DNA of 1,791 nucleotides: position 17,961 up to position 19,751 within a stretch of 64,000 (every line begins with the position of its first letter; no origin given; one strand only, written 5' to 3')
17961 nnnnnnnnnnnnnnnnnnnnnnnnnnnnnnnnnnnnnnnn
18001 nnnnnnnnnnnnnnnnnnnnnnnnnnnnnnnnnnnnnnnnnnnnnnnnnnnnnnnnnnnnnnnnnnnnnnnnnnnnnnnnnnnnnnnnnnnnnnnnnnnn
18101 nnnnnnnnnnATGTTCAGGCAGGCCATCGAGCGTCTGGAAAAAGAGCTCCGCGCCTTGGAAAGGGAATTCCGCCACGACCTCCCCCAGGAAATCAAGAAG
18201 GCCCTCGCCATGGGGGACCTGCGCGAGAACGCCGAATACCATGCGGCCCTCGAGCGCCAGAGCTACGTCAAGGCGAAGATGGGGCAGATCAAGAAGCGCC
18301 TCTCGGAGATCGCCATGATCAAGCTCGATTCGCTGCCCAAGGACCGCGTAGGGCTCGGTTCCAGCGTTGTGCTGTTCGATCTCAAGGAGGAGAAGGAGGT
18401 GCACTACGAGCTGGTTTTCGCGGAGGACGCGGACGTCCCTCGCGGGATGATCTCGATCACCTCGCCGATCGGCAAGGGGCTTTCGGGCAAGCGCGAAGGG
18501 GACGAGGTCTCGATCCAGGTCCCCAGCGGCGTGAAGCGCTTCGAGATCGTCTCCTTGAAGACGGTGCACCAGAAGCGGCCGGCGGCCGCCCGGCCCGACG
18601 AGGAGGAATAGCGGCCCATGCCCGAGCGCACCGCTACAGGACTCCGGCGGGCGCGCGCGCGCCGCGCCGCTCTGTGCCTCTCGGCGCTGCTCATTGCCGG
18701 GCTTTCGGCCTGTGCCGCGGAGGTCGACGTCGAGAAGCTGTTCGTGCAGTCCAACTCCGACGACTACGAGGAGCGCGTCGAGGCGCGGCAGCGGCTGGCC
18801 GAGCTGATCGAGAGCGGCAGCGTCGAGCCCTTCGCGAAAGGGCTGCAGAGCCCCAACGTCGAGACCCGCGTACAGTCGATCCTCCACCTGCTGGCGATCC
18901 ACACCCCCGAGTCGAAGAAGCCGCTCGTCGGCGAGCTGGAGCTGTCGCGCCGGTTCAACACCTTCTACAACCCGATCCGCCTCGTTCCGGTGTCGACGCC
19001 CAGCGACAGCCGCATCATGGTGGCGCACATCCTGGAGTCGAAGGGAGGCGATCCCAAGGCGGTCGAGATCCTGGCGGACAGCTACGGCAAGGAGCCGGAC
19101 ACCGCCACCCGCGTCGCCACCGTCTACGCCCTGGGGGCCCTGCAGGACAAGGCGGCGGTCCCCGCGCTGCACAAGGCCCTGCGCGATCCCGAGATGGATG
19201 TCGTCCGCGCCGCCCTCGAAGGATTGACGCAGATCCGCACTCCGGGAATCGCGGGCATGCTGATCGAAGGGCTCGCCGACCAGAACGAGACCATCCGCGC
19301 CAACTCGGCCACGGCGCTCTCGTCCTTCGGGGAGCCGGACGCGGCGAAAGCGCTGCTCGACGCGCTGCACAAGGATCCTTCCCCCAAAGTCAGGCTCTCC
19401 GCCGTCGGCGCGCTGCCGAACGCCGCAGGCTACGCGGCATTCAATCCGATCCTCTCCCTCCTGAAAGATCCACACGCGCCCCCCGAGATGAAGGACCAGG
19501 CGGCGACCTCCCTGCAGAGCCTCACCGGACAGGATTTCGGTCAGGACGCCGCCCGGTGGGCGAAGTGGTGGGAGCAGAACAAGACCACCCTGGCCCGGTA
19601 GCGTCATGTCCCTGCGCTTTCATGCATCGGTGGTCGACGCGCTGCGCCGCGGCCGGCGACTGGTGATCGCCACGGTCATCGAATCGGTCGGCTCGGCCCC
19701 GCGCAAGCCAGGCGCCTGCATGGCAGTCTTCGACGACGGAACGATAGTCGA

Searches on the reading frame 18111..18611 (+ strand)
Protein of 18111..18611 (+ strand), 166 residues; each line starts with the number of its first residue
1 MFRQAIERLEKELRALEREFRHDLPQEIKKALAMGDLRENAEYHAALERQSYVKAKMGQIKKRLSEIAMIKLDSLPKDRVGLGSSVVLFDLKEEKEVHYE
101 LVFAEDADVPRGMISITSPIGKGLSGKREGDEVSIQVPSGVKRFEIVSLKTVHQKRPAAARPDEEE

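Call 11: find_encoding_contigs(protein=window:18111-18611:+, flank=3000, max_places=10)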
Protein window:18111-18611:+ (166 aa): 1 contig read that carries it; 1 place shown.
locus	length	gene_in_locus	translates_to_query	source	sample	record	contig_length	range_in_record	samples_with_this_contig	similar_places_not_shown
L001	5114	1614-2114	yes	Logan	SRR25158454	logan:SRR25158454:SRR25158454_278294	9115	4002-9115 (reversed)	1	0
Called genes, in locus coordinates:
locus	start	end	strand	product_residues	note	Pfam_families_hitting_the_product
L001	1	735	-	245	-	?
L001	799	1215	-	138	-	PF03100:CcmE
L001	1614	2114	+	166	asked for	PF03449:GreA_GreB_N, PF01272:GreA_GreB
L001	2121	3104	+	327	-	PF02985:HEAT (faint), PF03130:HEAT_PBS (faint), PF00514:Arm (faint), PF13646:HEAT_2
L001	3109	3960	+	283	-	PF02625:XdhC_CoxI, PF07992:Pyr_redox_2 (faint), PF13478:XdhC_C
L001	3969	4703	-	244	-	PF13641:Glyco_tranf_2_3 (weak), PF00535:Glycos_transf_2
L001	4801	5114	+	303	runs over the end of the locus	PF01040:UbiA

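Call 12: search_protein_families(library=pfam, proteins=[window:18111-18611:+])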
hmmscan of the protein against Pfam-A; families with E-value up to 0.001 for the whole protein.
window:18111-18611:+ (166 aa): 2 families
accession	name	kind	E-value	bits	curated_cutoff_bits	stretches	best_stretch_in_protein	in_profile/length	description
PF01272.25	GreA_GreB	-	2.9e-23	82.1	26.9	1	76-150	2-76/77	Transcription elongation factor, GreA/GreB, C-term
PF03449.20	GreA_GreB_N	-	6.8e-15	55.5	24.5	1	3-66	5-68/71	Transcription elongation factor, N-terminal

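Call 13: find_homologous_proteins(query=window:18111-18611:+, max_evalue=1e-20)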
Query window:18111-18611:+ (166 aa): 2410 proteins with E <= 1e-20 among 2641 candidates; the best 120 are listed.
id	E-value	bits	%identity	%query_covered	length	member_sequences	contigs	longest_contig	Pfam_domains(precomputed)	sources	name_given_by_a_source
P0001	2.6e-88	312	90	100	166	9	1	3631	PF01272.26,PF03449.21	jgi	jgi:transcription elongation factor GreA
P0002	4.4e-84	298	86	100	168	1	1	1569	PF01272.26,PF03449.21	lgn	-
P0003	2.3e-83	296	86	100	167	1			PF01272.26,PF03449.21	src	-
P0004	6.3e-83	294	85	100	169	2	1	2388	PF01272.26,PF03449.21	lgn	-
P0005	1.0e-82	294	84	100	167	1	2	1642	PF01272.26,PF03449.21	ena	-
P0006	1.6e-81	290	82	100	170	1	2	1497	PF01272.26,PF03449.21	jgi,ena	-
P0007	2.0e-81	289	85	93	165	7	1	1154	PF01272.26,PF03449.21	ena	-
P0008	6.4e-81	288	81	100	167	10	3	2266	PF01272.26,PF03449.21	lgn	-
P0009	6.8e-81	288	82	100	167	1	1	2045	PF01272.26,PF03449.21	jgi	jgi:transcription elongation factor GreA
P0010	1.3e-80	287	81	100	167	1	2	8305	PF01272.26,PF03449.21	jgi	jgi:transcription elongation factor GreA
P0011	4.6e-80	285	80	100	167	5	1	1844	PF01272.26,PF03449.21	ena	-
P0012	5.1e-80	285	82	100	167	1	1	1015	PF01272.26,PF03449.21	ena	-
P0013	8.5e-80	284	83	100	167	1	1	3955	PF01272.26,PF03449.21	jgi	jgi:transcription elongation factor GreA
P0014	1.4e-79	283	80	100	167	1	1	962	PF01272.26,PF03449.21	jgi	jgi:transcription elongation factor GreA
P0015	3.5e-79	282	81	100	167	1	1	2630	PF01272.26,PF03449.21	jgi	jgi:transcription elongation factor GreA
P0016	5.3e-79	282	80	100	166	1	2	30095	PF01272.26,PF03449.21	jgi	jgi:transcription elongation factor GreA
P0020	2.7e-78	279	80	100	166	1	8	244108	PF01272.26,PF03449.21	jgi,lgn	jgi:transcription elongation factor GreA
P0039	3.8e-76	272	77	100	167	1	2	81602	PF01272.26,PF03449.21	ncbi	-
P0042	8.7e-76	271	79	93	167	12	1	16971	PF01272.26,PF03449.21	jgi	jgi:transcription elongation factor GreA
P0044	6.0e-75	268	79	92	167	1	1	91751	PF01272.26,PF03449.21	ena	-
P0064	1.6e-69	251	72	96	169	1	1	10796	PF01272.26,PF03449.21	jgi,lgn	jgi:transcription elongation factor GreA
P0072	1.2e-57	212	66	89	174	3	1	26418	PF01272.26,PF03449.21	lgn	-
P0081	2.9e-56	208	63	80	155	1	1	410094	PF01272.26,PF03449.21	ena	-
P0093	1.6e-55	205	64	80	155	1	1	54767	PF01272.26,PF03449.21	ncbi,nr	ncbi:MAG TPA: GreA/GreB family elongation factor [Candidatus Polarisedimenticolaceae bacterium]|nr:G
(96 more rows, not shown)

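Call 15: find_related_loci(query=A1, collection=genome_contigs, flank=2500)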
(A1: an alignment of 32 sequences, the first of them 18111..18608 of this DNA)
Query A1 (166 aa) in genome_contigs; peptide patterns used: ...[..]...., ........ (x = any residue, [..] = any of these).
600 stretches matched a pattern (row limit reached: there are more); 578 encode a relative of the query (tblastn E <= 1e-3); the best 80 are kept; 80 distinct loci.
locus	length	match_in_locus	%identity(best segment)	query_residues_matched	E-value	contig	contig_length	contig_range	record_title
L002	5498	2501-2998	83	1-166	1e-90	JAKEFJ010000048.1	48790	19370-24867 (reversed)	MAG: Acidobacteria bacterium isolate PMV_2.74 PMV_2.74.k101_380095, whole genome shotgun sequence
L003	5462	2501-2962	62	2-155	5e-61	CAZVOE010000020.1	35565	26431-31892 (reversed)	MAG TPA_asm: uncultured Acidobacteriota bacterium isolate binchicken_co58_72 genome assembly, contig: NODE_930_length_35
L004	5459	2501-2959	61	1-153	3e-61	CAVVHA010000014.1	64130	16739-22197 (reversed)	MAG: uncultured Acidobacteriota bacterium isolate MFD02979.bin.2.107 genome assembly, contig: contig_84630, whole genome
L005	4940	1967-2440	60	1-158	1e-60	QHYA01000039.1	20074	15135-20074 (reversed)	MAG: Acidobacteria bacterium isolate gp22 AA1 14_0929_05_40cm_scaffold_1720_curated, whole genome shotgun sequence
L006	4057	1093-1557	57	1-155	4e-59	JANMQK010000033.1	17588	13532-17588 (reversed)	MAG: Acidobacteriota bacterium isolate OTE_51_metabat_25 OTE_51_k141_4215011, whole genome shotgun sequence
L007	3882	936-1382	58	7-155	6e-59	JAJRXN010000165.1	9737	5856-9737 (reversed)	MAG: Acidobacteria bacterium isolate Dive96_bin3.160 k141_915169, whole genome shotgun sequence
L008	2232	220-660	60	9-155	3e-58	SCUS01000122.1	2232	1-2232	MAG: Myxococcaceae bacterium isolate GW715_bin.15 GW715_bin.15-75746, whole genome shotgun sequence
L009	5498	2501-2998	52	1-164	8e-56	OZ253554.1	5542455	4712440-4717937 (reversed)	MAG: Terriglobia bacterium isolate 396977cd-f3bc-4a7a-a902-c7514da379ca genome assembly, chromosome: 1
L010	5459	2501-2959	56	1-153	2e-53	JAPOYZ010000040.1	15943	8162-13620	MAG: Candidatus Aminicenantes bacterium isolate COS4_bin_49 NODE_3025_length_15943_cov_7.1644, whole genome shotgun sequ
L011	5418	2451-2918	53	1-156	4e-53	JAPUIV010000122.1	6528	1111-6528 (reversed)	MAG: Acidobacteria bacterium isolate KW1-S11_103 KW1-S11_103_cg122, whole genome shotgun sequence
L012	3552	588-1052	54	1-155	2e-52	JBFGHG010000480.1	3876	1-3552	MAG: Acidobacteriota bacterium isolate Mix_sand02.2020.12.Z.24 k141_253776_length_3876_cov_9.0000, whole genome shotgun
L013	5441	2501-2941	56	7-153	3e-52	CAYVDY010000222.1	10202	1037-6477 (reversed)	MAG TPA_asm: uncultured Candidatus Solibacter sp. isolate SRP302447_co4_276 genome assembly, contig: NODE_17655_length_1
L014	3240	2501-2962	51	1-154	4e-52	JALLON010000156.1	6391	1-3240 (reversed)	Acidobacteria bacterium AH-259-G07 AH-259-G07_NODE_156, whole genome shotgun sequence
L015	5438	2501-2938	55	8-153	4e-52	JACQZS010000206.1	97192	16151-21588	MAG: Acidobacteria bacterium isolate NC_groundwater_1573_Pr3_B-0.1um_64_10 SR-2_scaffold_141_2439499, whole genome shotg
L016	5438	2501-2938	56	8-153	5e-52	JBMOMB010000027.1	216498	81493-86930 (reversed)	MAG: Acidobacteriota bacterium isolate Betzabe_MAG039 MAG039_27, whole genome shotgun sequence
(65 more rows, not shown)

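Call 19: find_related_loci(query=A1, collection=metagenome_contigs, flank=2000)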
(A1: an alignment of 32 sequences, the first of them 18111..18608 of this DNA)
Query A1 (166 aa) in metagenome_contigs; peptide patterns used: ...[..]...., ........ (x = any residue, [..] = any of these).
600 stretches matched a pattern (row limit reached: there are more); 575 encode a relative of the query (tblastn E <= 1e-3); the best 80 are kept; 80 distinct loci.
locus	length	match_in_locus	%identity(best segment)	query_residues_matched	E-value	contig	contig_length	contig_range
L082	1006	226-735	82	1-166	6e-99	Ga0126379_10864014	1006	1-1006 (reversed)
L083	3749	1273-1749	79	1-159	1e-82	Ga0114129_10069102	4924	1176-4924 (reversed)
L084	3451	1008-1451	63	8-155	3e-62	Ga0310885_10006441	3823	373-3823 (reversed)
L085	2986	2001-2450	61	4-153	2e-61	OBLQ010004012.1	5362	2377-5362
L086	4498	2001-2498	57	1-166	7e-60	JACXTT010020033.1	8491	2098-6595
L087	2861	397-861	57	1-155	4e-59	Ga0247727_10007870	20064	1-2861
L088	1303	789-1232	59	8-155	2e-61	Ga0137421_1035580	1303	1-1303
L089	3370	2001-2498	52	1-164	3e-58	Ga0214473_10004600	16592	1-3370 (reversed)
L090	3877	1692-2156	55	1-155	8e-58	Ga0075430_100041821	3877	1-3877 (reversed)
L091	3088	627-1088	58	2-155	4e-57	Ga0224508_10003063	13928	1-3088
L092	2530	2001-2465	52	1-155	3e-56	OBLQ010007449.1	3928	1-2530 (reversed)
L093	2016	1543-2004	55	2-155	5e-56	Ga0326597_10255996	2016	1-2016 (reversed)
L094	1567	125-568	57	8-155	6e-57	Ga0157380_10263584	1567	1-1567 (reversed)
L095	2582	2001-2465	55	1-155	1e-54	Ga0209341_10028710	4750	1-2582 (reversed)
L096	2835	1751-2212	53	2-155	6e-55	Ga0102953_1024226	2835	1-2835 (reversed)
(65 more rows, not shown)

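Call 21: find_encoding_contigs(protein=P0001, flank=1500, max_places=3)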
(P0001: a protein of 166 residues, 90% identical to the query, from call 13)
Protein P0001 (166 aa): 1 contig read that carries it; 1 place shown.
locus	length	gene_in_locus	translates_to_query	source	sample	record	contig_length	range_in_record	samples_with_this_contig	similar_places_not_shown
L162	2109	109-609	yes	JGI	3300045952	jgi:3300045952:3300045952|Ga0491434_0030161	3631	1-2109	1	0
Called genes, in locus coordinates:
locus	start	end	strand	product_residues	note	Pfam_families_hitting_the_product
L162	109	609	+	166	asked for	PF03449:GreA_GreB_N, PF01272:GreA_GreB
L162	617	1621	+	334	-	PF02985:HEAT (faint), PF03130:HEAT_PBS (faint), PF13513:HEAT_EZ (faint), PF13646:HEAT_2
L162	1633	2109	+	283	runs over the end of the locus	PF02625:XdhC_CoxI, PF13478:XdhC_C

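Call 22: find_encoding_contigs(protein=P0010, flank=1500, max_places=3)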
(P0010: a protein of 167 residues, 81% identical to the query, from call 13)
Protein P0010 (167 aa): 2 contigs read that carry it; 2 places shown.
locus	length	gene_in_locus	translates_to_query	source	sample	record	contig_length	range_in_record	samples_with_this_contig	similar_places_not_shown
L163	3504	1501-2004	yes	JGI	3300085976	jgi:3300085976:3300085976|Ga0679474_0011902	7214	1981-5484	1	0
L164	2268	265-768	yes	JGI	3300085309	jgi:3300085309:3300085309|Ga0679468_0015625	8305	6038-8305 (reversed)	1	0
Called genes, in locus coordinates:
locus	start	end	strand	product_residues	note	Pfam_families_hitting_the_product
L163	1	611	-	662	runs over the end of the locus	PF01578:Cytochrom_C_asm, PF05140:ResB (faint), PF16327:CcmF_C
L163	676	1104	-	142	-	PF03100:CcmE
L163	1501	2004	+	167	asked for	PF03449:GreA_GreB_N, PF01272:GreA_GreB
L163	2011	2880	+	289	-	PF02574:S-methyl_trans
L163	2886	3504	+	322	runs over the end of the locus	PF13513:HEAT_EZ (faint), PF03130:HEAT_PBS (faint), PF13646:HEAT_2, PF02985:HEAT (faint), PF13646:HEAT_2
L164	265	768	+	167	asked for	PF03449:GreA_GreB_N, PF01272:GreA_GreB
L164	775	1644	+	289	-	PF02574:S-methyl_trans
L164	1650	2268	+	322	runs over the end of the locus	PF13513:HEAT_EZ (faint), PF03130:HEAT_PBS (faint), PF13646:HEAT_2, PF02985:HEAT (faint), PF13646:HEAT_2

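Call 23: find_encoding_contigs(protein=P0016, flank=1500, max_places=3)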
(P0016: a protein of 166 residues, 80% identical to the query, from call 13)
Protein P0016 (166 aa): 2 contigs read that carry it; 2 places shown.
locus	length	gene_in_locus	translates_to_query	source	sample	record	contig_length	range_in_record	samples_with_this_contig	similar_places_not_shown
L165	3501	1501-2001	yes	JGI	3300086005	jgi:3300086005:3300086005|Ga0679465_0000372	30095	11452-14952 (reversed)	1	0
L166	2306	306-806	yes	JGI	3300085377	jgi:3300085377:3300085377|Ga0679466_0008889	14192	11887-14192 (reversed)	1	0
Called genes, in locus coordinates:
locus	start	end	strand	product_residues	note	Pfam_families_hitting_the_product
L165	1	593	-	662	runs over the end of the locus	PF01578:Cytochrom_C_asm, PF16327:CcmF_C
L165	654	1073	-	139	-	PF03100:CcmE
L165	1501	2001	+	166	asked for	PF03449:GreA_GreB_N, PF01272:GreA_GreB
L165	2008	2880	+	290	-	PF02574:S-methyl_trans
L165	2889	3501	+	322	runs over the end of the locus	PF02985:HEAT (faint), PF13646:HEAT_2, PF03130:HEAT_PBS (faint)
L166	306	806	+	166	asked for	PF03449:GreA_GreB_N, PF01272:GreA_GreB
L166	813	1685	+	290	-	PF02574:S-methyl_trans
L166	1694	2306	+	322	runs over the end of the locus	PF02985:HEAT (faint), PF13646:HEAT_2, PF03130:HEAT_PBS (faint)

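Call 24: find_encoding_contigs(protein=P0020, flank=1500, max_places=3)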
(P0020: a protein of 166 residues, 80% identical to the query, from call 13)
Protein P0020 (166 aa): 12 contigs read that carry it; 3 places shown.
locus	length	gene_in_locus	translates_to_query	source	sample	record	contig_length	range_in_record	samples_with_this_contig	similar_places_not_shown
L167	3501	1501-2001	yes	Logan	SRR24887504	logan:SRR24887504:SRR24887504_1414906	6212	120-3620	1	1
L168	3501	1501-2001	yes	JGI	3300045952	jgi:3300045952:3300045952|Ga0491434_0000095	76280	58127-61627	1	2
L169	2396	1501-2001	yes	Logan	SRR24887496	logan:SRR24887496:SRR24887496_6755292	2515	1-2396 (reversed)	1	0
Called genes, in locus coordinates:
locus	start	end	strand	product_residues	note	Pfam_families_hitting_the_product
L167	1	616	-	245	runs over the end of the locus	?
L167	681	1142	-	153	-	PF03100:CcmE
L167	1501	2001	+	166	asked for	PF03449:GreA_GreB_N, PF01272:GreA_GreB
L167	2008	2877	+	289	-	PF02574:S-methyl_trans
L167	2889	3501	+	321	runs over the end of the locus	PF02985:HEAT (faint), PF03130:HEAT_PBS (faint), PF13646:HEAT_2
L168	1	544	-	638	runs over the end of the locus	PF01578:Cytochrom_C_asm, PF16327:CcmF_C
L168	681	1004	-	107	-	PF03100:CcmE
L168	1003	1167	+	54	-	-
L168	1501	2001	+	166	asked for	PF03449:GreA_GreB_N, PF01272:GreA_GreB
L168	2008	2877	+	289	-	PF02574:S-methyl_trans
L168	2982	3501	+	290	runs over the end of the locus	PF13646:HEAT_2, PF03130:HEAT_PBS (faint), PF02985:HEAT (faint), PF13646:HEAT_2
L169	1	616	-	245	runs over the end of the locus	?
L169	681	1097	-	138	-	PF03100:CcmE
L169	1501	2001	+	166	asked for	PF03449:GreA_GreB_N, PF01272:GreA_GreB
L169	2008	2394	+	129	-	?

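Call 25: find_encoding_contigs(protein=P0039, flank=1500, max_places=2)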
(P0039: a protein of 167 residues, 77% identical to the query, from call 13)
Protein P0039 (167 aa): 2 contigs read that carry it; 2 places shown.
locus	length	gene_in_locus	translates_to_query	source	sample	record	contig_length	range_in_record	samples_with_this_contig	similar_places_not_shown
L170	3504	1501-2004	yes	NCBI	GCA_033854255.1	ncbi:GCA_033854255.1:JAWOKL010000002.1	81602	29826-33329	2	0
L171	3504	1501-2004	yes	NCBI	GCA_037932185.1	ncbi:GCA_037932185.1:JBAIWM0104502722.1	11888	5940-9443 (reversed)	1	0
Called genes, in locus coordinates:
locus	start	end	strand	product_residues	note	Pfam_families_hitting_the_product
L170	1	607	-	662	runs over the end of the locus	PF05140:ResB (faint), PF01578:Cytochrom_C_asm, PF16327:CcmF_C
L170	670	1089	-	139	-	PF03100:CcmE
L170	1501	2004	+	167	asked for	PF03449:GreA_GreB_N, PF01272:GreA_GreB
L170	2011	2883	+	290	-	PF02574:S-methyl_trans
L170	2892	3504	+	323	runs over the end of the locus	PF02985:HEAT (faint), PF03130:HEAT_PBS (faint), PF13646:HEAT_2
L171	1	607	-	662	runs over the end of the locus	PF05140:ResB (faint), PF01578:Cytochrom_C_asm, PF16327:CcmF_C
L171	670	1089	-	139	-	PF03100:CcmE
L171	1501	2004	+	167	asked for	PF03449:GreA_GreB_N, PF01272:GreA_GreB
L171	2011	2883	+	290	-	PF02574:S-methyl_trans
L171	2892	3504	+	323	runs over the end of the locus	PF03130:HEAT_PBS (faint), PF02985:HEAT (faint), PF13646:HEAT_2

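Call 26: find_encoding_contigs(protein=P0044, flank=1500, max_places=2)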
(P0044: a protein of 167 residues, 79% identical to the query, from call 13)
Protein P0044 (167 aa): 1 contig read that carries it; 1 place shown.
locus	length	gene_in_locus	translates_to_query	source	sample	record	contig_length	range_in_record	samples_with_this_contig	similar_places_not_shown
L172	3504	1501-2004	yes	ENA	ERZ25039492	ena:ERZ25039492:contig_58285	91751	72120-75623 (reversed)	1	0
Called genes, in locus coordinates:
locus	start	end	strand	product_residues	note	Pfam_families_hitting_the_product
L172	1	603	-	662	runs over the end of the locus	PF01578:Cytochrom_C_asm, PF16327:CcmF_C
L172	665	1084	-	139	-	PF03100:CcmE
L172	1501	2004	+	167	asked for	PF03449:GreA_GreB_N, PF01272:GreA_GreB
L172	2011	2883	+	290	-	PF02574:S-methyl_trans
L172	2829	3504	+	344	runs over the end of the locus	PF03130:HEAT_PBS (faint), PF02985:HEAT (faint), PF13646:HEAT_2, PF13513:HEAT_EZ (faint), PF13646:HEAT_2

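Call 27: find_encoding_contigs(protein=P0042, flank=1500, max_places=2)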
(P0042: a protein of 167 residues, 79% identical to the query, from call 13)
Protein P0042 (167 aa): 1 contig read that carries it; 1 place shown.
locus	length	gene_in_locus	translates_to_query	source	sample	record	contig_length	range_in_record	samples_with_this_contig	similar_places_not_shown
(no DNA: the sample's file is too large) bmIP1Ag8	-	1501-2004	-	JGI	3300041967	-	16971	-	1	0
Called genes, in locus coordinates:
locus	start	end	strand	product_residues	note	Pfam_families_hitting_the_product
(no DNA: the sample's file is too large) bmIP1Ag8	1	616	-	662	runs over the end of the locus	PF05140:ResB (faint), PF01578:Cytochrom_C_asm, PF16327:CcmF_C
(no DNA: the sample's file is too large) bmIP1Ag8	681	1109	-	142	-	PF03100:CcmE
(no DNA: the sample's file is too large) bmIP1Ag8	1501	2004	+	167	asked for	PF03449:GreA_GreB_N, PF01272:GreA_GreB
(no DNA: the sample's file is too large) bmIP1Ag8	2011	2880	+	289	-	PF02574:S-methyl_trans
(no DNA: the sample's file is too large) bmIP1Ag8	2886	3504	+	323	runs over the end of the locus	PF02985:HEAT (faint), PF03130:HEAT_PBS (faint), PF13646:HEAT_2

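Call 28: find_encoding_contigs(protein=P0064, flank=1500, max_places=2)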
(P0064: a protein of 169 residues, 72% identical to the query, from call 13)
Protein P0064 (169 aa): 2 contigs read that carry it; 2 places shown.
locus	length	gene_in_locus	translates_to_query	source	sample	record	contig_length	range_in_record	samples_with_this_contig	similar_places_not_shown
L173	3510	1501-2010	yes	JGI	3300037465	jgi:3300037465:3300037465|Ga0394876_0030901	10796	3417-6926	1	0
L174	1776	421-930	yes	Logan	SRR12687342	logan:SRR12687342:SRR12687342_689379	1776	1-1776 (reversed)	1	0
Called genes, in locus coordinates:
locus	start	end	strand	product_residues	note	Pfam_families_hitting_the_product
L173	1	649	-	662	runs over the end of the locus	PF01578:Cytochrom_C_asm, PF16327:CcmF_C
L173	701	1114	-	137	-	PF03100:CcmE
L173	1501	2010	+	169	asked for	PF03449:GreA_GreB_N, PF01272:GreA_GreB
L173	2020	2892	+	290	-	PF02574:S-methyl_trans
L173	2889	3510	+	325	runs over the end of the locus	PF03130:HEAT_PBS (faint), PF13513:HEAT_EZ (faint), PF02985:HEAT (faint), PF13646:HEAT_2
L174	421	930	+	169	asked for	PF03449:GreA_GreB_N, PF01272:GreA_GreB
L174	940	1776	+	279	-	?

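Call 54: find_encoding_contigs(protein=P0072, flank=1500, max_places=2)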
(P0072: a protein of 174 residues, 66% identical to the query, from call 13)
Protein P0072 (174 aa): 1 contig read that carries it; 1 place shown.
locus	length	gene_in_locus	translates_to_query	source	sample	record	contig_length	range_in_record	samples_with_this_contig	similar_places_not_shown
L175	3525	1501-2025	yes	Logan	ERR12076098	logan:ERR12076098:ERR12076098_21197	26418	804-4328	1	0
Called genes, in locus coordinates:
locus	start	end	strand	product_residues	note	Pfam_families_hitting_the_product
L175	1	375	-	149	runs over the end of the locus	PF03100:CcmE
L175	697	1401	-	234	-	PF13717:Zn_ribbon_4, PF00072:Response_reg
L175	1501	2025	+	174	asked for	PF03449:GreA_GreB_N, PF01272:GreA_GreB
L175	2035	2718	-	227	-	PF00535:Glycos_transf_2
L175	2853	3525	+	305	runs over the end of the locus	PF01040:UbiA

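Call 55: find_encoding_contigs(protein=P0081, flank=1500, max_places=2)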
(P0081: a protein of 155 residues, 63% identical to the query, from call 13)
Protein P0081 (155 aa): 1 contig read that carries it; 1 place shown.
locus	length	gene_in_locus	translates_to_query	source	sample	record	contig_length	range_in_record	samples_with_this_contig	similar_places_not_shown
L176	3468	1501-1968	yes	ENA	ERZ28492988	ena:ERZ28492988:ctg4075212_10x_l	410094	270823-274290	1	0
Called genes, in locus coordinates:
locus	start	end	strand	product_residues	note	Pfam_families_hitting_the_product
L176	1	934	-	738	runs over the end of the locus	PF01578:Cytochrom_C_asm, PF16327:CcmF_C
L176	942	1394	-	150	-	PF03100:CcmE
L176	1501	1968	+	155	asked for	PF03449:GreA_GreB_N, PF01272:GreA_GreB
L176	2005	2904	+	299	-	PF01040:UbiA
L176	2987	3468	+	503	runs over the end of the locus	PF00072:Response_reg, PF13185:GAF_2 (weak), PF13492:GAF_3 (weak), PF13487:HD_5, PF01966:HD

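Call 81: find_encoding_contigs(protein=P0093, flank=1800, max_places=2)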
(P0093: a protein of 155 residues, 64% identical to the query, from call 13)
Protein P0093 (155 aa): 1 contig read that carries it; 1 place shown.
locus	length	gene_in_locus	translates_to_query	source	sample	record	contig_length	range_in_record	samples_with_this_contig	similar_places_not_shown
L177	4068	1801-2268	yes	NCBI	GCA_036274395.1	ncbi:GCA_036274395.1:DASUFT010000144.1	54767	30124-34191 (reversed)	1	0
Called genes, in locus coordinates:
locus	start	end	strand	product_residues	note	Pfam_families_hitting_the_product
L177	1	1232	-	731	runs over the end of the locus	PF01578:Cytochrom_C_asm, PF16327:CcmF_C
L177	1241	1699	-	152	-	PF03100:CcmE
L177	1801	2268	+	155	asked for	PF03449:GreA_GreB_N, PF01272:GreA_GreB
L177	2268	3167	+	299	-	PF01040:UbiA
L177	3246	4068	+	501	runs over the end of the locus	PF00072:Response_reg, PF13185:GAF_2 (faint), PF13492:GAF_3 (faint), PF08668:HDOD (weak), PF13487:HD_5, PF01966:HD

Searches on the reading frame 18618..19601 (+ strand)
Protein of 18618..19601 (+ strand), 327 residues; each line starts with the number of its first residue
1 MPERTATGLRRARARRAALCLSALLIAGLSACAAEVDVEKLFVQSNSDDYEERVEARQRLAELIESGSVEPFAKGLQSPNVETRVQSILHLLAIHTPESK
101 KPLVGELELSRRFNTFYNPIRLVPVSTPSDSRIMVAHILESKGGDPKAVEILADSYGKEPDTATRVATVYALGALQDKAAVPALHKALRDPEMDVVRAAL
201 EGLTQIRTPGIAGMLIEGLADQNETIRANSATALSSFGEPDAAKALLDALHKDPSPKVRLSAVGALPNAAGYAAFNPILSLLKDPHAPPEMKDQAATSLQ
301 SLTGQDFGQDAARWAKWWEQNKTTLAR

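Call 12: search_protein_families(library=pfam, proteins=[window:18618-19601:+])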
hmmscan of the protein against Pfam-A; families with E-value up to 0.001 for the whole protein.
window:18618-19601:+ (327 aa): 5 families
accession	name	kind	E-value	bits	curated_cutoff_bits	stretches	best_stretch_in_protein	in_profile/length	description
PF13646.12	HEAT_2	-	2.7e-32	111.3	27.7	3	181-266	1-87/88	HEAT repeats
PF02985.28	HEAT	-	1.1e-13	50.4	23.5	0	245-266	4-24/31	HEAT repeat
PF03130.22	HEAT_PBS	-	2.4e-07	31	20.9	1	165-190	2-27/27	PBS lyase HEAT-like repeat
PF00514.29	Arm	-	9.5e-07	29.1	20.6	0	276-303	15-40/41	Armadillo/beta-catenin-like repeat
PF01602.26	Adaptin_N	-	0.0006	19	37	0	215-266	84-138/524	Adaptin N terminal region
